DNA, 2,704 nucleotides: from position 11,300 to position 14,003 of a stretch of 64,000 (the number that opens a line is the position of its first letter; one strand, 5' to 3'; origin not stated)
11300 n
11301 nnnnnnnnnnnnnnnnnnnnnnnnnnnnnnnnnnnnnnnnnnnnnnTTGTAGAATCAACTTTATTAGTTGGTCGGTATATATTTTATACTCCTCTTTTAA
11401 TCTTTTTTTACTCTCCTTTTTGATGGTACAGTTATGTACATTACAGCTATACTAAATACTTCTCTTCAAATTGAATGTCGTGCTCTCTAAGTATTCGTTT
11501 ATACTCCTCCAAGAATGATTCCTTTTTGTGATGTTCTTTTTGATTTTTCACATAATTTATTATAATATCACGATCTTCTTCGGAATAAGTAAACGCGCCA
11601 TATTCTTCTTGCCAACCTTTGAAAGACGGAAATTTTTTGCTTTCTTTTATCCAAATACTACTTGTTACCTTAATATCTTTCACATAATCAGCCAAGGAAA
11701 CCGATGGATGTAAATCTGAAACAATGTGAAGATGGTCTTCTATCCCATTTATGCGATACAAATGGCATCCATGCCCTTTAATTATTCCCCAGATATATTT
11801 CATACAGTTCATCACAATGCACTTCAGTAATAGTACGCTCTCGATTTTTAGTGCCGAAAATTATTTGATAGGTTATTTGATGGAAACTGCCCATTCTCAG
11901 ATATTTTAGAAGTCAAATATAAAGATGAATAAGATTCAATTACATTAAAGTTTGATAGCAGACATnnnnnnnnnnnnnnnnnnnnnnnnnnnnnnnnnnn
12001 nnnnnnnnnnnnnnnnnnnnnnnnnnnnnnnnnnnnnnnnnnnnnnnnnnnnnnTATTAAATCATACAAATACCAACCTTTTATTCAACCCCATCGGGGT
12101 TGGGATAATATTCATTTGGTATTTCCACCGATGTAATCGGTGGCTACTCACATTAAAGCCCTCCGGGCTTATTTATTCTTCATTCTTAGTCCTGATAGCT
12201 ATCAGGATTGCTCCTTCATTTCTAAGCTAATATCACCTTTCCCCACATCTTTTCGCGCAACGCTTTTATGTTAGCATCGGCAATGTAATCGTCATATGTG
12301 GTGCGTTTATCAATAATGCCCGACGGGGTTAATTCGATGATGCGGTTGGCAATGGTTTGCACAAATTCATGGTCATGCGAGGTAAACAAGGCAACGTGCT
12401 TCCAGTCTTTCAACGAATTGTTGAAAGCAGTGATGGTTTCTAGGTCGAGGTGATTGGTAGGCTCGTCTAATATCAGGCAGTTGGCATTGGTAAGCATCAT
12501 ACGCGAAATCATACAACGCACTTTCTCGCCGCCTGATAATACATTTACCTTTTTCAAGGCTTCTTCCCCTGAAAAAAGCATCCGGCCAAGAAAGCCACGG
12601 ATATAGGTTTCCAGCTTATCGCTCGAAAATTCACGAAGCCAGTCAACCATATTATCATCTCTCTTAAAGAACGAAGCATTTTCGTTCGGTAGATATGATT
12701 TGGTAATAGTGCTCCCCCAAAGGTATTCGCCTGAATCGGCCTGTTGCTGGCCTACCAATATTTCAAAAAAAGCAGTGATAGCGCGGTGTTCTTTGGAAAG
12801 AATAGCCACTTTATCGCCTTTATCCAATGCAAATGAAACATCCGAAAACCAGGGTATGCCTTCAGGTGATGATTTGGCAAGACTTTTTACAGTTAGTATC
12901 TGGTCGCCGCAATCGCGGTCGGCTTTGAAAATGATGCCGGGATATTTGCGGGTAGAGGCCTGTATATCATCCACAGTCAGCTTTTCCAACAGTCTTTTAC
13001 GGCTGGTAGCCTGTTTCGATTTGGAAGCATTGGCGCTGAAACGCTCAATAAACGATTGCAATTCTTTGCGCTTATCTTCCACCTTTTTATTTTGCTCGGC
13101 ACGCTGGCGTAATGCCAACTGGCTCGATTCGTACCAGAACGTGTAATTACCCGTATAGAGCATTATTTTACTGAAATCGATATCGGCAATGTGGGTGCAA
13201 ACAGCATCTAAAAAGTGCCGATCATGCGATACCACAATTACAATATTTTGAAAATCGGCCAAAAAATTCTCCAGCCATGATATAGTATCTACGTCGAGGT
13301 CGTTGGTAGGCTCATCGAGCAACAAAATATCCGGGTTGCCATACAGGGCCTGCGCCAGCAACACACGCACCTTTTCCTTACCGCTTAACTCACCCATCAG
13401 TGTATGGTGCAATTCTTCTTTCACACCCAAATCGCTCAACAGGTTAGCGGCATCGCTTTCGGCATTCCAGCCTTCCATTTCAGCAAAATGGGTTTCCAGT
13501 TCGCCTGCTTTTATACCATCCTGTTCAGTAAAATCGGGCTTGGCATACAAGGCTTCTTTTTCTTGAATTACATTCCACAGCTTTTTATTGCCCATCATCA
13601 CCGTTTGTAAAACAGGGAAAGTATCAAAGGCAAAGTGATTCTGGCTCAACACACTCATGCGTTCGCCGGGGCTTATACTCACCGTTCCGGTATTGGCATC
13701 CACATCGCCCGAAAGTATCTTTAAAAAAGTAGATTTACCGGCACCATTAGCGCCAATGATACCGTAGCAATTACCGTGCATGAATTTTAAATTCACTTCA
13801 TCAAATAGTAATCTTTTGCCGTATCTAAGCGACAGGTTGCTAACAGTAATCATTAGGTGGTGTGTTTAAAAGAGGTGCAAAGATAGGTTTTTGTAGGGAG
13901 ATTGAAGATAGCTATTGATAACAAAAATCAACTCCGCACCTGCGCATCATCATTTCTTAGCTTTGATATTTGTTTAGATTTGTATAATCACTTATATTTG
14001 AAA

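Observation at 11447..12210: REP/RAYT locus: frameshifted IS200-like Y1 transposase next to an array of seven palindromic REP hairpins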

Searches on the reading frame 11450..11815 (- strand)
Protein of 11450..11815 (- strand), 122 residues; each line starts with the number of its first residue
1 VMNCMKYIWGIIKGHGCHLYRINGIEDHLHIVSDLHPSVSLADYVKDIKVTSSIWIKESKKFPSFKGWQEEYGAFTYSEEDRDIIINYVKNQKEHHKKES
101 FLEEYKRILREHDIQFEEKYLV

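Call 3: search_protein_families(library=pfam, proteins=[window:11450-11815:-], max_evalue=1)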
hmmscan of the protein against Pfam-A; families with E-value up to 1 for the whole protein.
seq(122 aa): 1 family
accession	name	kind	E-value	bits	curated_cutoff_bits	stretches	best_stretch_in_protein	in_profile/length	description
PF01797.21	Y1_Tnp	-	4.4e-16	59.5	23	1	5-92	29-121/121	Transposase IS200 like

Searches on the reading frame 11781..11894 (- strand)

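Call 3: search_protein_families(library=pfam, proteins=[window:11781-11894:-], max_evalue=1)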
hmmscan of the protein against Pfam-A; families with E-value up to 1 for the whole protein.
seq(38 aa): 1 family
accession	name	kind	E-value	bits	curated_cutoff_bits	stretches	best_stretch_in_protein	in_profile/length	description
PF01797.21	Y1_Tnp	-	0.068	13.7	23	1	4-33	2-31/121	Transposase IS200 like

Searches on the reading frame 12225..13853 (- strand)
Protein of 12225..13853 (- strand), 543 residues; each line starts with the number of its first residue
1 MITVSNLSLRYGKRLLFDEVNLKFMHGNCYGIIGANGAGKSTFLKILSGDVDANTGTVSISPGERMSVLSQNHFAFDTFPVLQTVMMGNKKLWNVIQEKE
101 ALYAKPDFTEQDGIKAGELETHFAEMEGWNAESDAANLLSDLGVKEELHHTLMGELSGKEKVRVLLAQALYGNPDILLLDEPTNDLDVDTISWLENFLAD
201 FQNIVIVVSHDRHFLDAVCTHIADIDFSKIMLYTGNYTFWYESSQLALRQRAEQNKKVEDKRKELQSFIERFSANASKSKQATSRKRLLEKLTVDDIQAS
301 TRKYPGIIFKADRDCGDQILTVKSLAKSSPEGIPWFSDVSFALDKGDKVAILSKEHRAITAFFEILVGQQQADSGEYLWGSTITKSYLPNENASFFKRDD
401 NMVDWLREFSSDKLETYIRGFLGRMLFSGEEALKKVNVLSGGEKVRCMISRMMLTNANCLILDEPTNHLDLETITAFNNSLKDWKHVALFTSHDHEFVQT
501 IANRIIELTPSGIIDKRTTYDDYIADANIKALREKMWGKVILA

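Call 13: find_encoding_contigs(protein=window:12225-13853:-, flank=5000, max_places=10)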
Protein window:12225-13853:- (543 aa): 4 contigs read that carry it; 1 place shown.
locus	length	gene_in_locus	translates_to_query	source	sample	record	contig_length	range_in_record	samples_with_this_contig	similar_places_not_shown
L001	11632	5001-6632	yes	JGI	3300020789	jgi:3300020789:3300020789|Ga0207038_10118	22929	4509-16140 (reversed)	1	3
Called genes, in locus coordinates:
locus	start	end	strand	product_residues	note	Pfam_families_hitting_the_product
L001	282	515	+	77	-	PF10944:DUF2630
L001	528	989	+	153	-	PF00578:AhpC-TSA, PF08534:Redoxin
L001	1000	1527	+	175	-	PF13462:Thioredoxin_4, PF13743:Thioredoxin_5 (faint), PF01323:DSBA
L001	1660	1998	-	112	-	-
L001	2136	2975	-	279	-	PF00248:Aldo_ket_red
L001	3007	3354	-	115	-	-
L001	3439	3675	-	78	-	-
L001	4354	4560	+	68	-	-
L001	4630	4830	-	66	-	-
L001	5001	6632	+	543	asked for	PF00005:ABC_tran, PF02463:SMC_N (faint), PF13304:AAA_21 (faint), PF12848:ABC_tran_Xtn, PF00005:ABC_tran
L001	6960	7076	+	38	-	-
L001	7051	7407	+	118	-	PF01797:Y1_Tnp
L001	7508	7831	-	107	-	-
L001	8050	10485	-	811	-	PF00672:HAMP, PF00989:PAS (weak), PF08447:PAS_3, PF13426:PAS_9, PF00512:HisKA, PF02518:HATPase_c, PF00072:Response_reg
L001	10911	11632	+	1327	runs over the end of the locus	PF22352:K319L-like_PKD (faint), PF23585:DUF7137 (faint), PF13573:SprB, PF00801:PKD (weak), PF18911:PKD_4, PF00801:PKD (weak), PF18911:PKD_4, PF13585:CHU_C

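Call 76: search_protein_families(library=pfam, proteins=[window:12225-13853:-], max_evalue=0.01)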
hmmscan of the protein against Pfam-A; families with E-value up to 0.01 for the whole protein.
window:12225-13853:- (543 aa): 6 families
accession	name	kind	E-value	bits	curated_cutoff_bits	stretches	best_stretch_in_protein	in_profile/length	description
PF00005.33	ABC_tran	-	1.7e-35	123.1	25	2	18-184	2-137/137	ABC transporter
PF12848.13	ABC_tran_Xtn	-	2e-19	69.9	25.9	1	224-303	2-79/85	ABC transporter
PF13304.12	AAA_21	-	6.7e-08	33.4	27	1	30-49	2-21/304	AAA domain, putative AbiEii toxin, Type IV TA system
PF02463.25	SMC_N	-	9.4e-08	32.2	40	0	297-508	135-211/220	RecF/RecN/SMC N terminal domain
PF13476.12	AAA_23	-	0.00016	22.8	27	0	17-47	10-39/201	AAA domain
PF03193.22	RsgA_GTPase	-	0.006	16.9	30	0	25-61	104-140/174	RsgA GTPase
